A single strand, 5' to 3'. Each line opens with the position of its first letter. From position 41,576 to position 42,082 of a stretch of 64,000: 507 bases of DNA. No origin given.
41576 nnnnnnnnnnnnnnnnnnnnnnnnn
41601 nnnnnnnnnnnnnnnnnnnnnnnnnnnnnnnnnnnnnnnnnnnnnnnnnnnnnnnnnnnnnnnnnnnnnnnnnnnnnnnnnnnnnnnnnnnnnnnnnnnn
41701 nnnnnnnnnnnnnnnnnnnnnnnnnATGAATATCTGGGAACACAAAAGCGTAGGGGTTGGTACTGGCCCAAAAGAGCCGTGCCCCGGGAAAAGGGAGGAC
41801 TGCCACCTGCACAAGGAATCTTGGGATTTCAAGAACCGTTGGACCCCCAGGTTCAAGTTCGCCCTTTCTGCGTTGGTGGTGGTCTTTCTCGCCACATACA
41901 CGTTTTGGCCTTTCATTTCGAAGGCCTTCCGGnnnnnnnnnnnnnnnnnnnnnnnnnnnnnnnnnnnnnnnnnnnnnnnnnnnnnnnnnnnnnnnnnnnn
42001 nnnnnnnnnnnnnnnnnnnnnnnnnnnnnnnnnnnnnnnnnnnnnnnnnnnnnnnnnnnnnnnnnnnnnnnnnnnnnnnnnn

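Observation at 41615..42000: GC-rich island with a small SD-preceded membrane-protein ORF at the position where rimM normally sits (rpsP-KH-[rimM]-trmD)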

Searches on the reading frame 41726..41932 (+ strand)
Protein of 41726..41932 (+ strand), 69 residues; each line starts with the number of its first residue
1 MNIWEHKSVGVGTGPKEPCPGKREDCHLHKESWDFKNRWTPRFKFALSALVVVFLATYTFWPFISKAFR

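Call 10: find_homologous_proteins(query=window:41726-41932:+, max_evalue=10)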
Query seq(69 aa) (69 aa): 1 proteins with E <= 10 among 2 candidates.
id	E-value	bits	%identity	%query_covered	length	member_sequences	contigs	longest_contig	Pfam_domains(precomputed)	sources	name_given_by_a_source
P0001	2.6e-43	163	100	100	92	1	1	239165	-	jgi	jgi:hypothetical protein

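Call 12: find_encoding_contigs(protein=P0001, flank=3000, max_places=4)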
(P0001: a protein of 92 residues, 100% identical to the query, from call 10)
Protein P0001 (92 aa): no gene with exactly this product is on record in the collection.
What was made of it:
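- Tried and rejected: An exact look-up of P0001 was not on record (call 12).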

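Call 23: search_protein_representatives(protein=window:41726-41932:+)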
Query: 69 residues. Proteins with E-value up to 0.001 (for the whole library): 5; up to 1e-10: 2; up to 1e-30: 1. The best 5 are listed.
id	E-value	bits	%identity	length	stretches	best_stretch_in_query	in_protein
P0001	8.3e-44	162.5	100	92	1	1-69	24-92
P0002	8.8e-11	57.5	42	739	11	20-38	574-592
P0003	9.0e-07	44.7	47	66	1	3-61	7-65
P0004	9.8e-07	44.6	34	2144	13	14-45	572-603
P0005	3.2e-04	36.6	41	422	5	15-52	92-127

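Call 32: search_protein_families(library=pfam, proteins=[window:41726-41932:+, P0003], max_evalue=1)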
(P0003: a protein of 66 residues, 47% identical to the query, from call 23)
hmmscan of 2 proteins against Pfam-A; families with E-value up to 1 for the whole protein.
seq(69 aa): 0 families

P0003 (66 aa): 0 families
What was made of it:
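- On RimM (the expected occupant of this operon position): Pfam found no family for the 69-aa protein or for P0003 (call 32).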

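Call 33: search_protein_families(library=phrogs, proteins=[window:41726-41932:+, P0003], max_evalue=1)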
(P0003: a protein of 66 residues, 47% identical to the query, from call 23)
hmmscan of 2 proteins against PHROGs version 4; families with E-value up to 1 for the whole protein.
seq(69 aa): 0 families

P0003 (66 aa): 0 families

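Call 34: search_protein_families(library=padloc, proteins=[window:41726-41932:+, P0003], max_evalue=1)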
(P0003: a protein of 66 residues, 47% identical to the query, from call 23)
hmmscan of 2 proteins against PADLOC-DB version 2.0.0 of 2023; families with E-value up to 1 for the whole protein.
seq(69 aa): 0 families

P0003 (66 aa): 0 families
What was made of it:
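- No PADLOC, Pfam or PHROG hit (calls 32-34).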

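Call 35: search_dna_similar(query=window:41726-41932:+, collection=phages, mode=protein, max_evalue=1)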
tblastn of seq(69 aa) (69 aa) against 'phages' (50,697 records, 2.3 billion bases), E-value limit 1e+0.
No match.

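Call 37: find_homologous_proteins(query=A4, max_evalue=10)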
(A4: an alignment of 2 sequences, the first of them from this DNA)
Query A4 (2 sequences) (69 aa, profile of the alignment): 2 proteins with E <= 10 among 5 candidates.
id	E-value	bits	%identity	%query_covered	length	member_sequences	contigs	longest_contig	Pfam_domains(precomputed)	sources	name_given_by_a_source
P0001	1.1e-38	149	100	100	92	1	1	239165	-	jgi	jgi:hypothetical protein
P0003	5.4e-36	141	45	86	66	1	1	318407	-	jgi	jgi:hypothetical protein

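Call 44: predict_structure(alignment_id=A4)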
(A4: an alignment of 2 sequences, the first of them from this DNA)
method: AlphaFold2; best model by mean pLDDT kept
length: 69 residues; sequences in the alignment: 2
mean_pLDDT: 59.1   pTM: 0.30
mean pLDDT of the five models: 59.1, 58.9, 57.5, 57.2, 55.2
residues with pLDDT >= 90: 2; 70-90: 20; 50-70: 12; < 50: 35
segments of 3 or more residues with pLDDT < 50: 1-19, 21-36
pLDDT, mean of each block of 10 residues (from residue 1): 39 44 45 50 79 87 70
secondary structure, 60 per line:
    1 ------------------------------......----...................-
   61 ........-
elements in order: H31-36 H41-59 H61-68
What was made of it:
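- On Tail-anchored single-pass membrane protein: AF2 gives a helix at 41-68 (call 44).
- AF2 gives a helix at 41-68 with block pLDDT of 70-87 (call 44). The N-terminal 36 residues are modelled with pLDDT below 50 (call 44), so the metal-binding knob is a guess from four conserved residues.
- Tried and rejected: Structure: AF2 with a two-sequence alignment gave mean pLDDT of 59, with the N-terminal domain unmodelled (call 44).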

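Call 53: search_solved_structures(query=A4, max_evalue=10)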
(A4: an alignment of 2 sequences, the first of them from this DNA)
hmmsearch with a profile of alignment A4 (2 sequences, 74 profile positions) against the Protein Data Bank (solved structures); distinct sequences matched with E-value up to 10: 2.
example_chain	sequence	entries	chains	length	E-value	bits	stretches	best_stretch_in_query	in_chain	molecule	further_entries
4ow5_A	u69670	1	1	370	7.8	10.2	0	19-43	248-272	Fusolin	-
4x27_A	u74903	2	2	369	8.4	10.1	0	19-43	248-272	Fusolin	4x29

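Call 54: search_protein_families(library=ncbifam, proteins=[window:41726-41932:+, P0003], max_evalue=0.01)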
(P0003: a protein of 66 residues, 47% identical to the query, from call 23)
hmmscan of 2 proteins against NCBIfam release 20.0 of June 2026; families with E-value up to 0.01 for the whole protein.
seq(69 aa): 0 families

P0003 (66 aa): 0 families
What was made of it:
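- Closest known: Bacterial small membrane proteins. Different: There is no sequence similarity to any of them: Pfam, NCBIfam and PDB searches were empty (calls 32, 53, 54).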

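Call 55: search_dna_similar(query=window:41726-41932:+, collection=plasmids, mode=protein, max_evalue=1)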
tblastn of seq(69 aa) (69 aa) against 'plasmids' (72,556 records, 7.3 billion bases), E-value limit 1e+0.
Records with a match: 1; places in all: 1; records where one place covers at least 80% of the query: 0.
Best place of each record, by identity: <60% 1.
By first word of the organism name: Comamonas 1.
By predicted mobility (MOB-suite, as given by PLSDB): non-mobilizable 1.
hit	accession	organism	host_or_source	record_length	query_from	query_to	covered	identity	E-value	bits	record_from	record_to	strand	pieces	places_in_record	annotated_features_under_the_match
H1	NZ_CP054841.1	Comamonas antarctica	whole organism,R2A medium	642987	7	39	48%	45.7%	9e-1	34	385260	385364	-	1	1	isocitrate lyase/PEP mutase family protein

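Call 59: find_related_loci(query=A4, collection=viral_contigs, flank=3000)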
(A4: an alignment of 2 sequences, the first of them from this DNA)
Query A4 (69 aa) in viral_contigs; peptide patterns used: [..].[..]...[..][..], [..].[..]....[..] (x = any residue, [..] = any of these).
21 stretches matched a pattern, but none encodes a relative of the query by tblastn (E <= 1e-3).
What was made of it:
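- Tried and rejected: The viral-contig scan with the peptide profile found nothing (call 59).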
